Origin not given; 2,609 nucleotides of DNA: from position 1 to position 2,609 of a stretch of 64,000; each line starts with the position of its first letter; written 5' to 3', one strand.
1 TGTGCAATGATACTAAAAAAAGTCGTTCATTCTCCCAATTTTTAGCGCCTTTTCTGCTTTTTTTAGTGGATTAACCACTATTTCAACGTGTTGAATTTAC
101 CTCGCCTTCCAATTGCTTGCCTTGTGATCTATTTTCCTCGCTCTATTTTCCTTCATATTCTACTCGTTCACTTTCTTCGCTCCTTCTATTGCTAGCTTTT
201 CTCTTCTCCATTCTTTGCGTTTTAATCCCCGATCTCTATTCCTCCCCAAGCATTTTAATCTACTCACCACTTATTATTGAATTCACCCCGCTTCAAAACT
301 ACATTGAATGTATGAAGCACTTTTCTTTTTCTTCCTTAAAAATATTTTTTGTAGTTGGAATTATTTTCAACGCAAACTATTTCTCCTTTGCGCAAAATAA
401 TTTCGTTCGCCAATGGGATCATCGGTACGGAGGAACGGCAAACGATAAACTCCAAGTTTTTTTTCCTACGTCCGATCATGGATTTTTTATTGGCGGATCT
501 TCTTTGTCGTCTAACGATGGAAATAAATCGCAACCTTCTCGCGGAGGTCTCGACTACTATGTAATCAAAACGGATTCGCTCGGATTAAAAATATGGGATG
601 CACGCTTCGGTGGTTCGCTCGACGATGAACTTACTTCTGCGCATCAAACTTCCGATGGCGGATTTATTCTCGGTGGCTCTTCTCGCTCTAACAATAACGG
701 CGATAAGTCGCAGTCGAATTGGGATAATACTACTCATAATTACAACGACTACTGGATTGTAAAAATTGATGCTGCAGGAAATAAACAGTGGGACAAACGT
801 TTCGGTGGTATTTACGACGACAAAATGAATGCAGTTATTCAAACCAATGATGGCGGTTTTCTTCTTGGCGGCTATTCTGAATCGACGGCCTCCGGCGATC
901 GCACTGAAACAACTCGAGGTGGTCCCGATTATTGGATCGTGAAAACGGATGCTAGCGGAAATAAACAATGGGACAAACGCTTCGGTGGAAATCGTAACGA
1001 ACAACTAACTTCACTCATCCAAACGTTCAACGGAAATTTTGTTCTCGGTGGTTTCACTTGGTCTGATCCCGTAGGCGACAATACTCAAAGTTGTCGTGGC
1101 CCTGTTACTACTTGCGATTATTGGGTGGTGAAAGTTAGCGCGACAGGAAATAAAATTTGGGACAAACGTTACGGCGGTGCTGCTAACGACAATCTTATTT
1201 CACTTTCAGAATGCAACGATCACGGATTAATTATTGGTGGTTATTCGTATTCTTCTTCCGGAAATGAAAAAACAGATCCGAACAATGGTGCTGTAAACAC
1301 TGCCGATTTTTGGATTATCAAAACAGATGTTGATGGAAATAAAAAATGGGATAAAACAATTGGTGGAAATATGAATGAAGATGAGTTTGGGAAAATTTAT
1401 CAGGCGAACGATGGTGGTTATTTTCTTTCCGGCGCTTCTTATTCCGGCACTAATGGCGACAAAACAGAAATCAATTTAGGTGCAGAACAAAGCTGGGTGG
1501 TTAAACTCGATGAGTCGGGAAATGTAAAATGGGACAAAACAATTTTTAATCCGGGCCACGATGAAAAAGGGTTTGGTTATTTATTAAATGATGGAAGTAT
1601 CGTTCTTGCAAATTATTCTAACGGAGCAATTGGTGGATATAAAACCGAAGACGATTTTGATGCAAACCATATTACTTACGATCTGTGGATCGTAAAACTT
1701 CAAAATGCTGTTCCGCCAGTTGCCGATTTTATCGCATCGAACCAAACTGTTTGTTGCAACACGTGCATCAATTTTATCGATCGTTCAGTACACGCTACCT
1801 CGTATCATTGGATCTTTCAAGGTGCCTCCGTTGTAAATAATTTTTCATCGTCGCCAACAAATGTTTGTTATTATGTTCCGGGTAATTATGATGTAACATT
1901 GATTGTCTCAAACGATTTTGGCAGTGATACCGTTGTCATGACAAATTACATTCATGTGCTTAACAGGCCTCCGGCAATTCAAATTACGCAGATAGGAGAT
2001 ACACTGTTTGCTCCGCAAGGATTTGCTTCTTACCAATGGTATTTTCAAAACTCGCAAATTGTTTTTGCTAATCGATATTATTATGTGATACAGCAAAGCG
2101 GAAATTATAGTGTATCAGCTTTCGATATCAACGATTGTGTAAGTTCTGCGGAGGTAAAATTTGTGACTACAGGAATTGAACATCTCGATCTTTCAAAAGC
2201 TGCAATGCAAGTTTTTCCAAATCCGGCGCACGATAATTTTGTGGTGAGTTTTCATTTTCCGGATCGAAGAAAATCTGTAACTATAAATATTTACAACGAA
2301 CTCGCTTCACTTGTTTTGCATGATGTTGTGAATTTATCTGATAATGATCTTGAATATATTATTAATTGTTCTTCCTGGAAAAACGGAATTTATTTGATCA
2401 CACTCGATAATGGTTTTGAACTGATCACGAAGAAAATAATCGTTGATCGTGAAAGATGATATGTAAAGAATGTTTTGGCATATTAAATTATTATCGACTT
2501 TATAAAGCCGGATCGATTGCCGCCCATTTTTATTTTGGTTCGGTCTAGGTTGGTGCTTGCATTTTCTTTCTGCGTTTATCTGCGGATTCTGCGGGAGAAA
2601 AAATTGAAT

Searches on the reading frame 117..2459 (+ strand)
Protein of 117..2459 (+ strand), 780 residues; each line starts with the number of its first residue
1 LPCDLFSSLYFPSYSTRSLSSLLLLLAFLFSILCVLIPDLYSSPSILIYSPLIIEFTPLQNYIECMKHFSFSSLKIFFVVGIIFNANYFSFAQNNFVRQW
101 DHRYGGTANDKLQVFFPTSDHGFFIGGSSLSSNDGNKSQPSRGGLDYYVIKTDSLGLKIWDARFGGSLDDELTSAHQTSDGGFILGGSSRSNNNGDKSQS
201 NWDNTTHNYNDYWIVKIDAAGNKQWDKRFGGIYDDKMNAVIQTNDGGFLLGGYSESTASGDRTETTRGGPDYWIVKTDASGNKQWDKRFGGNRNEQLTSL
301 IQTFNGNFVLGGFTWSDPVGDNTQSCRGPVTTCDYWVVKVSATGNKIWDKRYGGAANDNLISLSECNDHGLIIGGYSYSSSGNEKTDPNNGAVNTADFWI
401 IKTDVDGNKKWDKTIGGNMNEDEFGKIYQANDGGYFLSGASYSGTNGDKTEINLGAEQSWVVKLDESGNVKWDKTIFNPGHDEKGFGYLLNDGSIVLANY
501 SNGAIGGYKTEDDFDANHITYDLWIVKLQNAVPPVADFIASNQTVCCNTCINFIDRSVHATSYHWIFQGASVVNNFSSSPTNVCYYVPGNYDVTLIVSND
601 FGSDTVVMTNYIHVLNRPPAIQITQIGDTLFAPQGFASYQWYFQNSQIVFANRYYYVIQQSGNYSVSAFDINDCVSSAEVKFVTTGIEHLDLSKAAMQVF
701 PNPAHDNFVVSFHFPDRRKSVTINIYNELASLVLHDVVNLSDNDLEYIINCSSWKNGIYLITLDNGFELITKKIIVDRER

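Call 89: search_protein_families(library=pfam, proteins=[window:117-2459:+], max_evalue=0.00001)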
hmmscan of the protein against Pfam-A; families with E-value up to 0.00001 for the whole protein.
window:117-2459:+ (780 aa): 2 families
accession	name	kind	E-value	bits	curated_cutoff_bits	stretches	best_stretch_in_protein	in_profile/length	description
PF18962.6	Por_Secre_tail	-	1.4e-11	45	27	1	699-776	1-75/75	Secretion system C-terminal sorting domain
PF00801.26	PKD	-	7e-09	36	23.5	1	536-606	8-74/80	PKD domain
